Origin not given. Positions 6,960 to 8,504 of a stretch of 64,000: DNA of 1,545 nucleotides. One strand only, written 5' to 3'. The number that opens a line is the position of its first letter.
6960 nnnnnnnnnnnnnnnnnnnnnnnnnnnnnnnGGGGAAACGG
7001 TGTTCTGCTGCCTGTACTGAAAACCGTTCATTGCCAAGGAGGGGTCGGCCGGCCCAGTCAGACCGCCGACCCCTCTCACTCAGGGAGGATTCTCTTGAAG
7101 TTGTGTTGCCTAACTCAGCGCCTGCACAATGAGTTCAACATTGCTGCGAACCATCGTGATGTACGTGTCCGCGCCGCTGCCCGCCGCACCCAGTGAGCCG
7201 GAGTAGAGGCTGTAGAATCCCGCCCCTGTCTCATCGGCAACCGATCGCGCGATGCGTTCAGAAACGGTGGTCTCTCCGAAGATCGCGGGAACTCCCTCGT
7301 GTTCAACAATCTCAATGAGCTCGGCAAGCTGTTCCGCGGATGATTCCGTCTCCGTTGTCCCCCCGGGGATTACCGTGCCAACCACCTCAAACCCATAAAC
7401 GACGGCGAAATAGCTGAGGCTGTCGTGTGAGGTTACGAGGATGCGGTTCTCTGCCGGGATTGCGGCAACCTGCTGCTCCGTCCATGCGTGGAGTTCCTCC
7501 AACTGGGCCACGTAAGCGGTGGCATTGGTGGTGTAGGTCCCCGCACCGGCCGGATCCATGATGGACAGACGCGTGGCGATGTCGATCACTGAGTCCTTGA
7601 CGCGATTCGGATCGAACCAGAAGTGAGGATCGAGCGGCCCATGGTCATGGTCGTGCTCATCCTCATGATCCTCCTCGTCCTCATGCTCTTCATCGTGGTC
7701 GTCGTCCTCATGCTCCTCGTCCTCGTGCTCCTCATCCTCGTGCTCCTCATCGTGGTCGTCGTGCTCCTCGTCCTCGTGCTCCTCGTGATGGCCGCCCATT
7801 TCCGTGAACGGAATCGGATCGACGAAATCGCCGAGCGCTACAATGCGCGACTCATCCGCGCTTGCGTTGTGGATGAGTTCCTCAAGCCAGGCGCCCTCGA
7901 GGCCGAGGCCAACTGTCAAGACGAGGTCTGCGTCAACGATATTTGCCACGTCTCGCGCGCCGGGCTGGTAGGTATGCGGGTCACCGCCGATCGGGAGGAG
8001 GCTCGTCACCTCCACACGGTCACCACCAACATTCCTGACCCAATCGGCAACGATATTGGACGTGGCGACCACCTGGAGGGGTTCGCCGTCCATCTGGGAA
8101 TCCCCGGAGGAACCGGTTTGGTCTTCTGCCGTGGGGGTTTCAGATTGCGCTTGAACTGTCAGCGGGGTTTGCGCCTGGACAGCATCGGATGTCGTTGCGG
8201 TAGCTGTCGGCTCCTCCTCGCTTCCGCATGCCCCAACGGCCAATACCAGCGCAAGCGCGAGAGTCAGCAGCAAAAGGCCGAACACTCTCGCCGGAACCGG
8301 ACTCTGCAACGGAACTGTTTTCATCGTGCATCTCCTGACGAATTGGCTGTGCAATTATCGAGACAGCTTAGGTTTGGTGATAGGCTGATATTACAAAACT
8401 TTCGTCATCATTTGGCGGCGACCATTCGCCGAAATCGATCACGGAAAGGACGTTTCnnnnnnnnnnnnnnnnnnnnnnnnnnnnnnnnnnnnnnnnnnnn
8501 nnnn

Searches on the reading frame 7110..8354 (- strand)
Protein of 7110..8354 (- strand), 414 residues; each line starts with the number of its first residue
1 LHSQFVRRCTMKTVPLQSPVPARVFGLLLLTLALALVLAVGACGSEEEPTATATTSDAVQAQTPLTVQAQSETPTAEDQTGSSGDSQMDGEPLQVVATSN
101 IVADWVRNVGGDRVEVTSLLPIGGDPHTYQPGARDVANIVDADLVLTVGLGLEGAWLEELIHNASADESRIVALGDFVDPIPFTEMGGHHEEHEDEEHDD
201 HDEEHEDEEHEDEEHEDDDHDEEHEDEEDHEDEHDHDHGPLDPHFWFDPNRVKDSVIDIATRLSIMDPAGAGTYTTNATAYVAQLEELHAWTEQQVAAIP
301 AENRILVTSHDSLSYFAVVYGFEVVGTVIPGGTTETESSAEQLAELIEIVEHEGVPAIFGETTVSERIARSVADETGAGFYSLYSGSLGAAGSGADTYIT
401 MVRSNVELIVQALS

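Call 56: search_protein_families(library=pfam, proteins=[window:7110-8354:-], max_evalue=0.001)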
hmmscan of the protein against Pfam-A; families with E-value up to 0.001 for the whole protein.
window:7110-8354:- (414 aa): 1 family
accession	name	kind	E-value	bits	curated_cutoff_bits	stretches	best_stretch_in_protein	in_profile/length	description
PF01297.22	ZnuA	-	1.4e-80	271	29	1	95-412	1-263/263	Zinc-uptake complex component A periplasmic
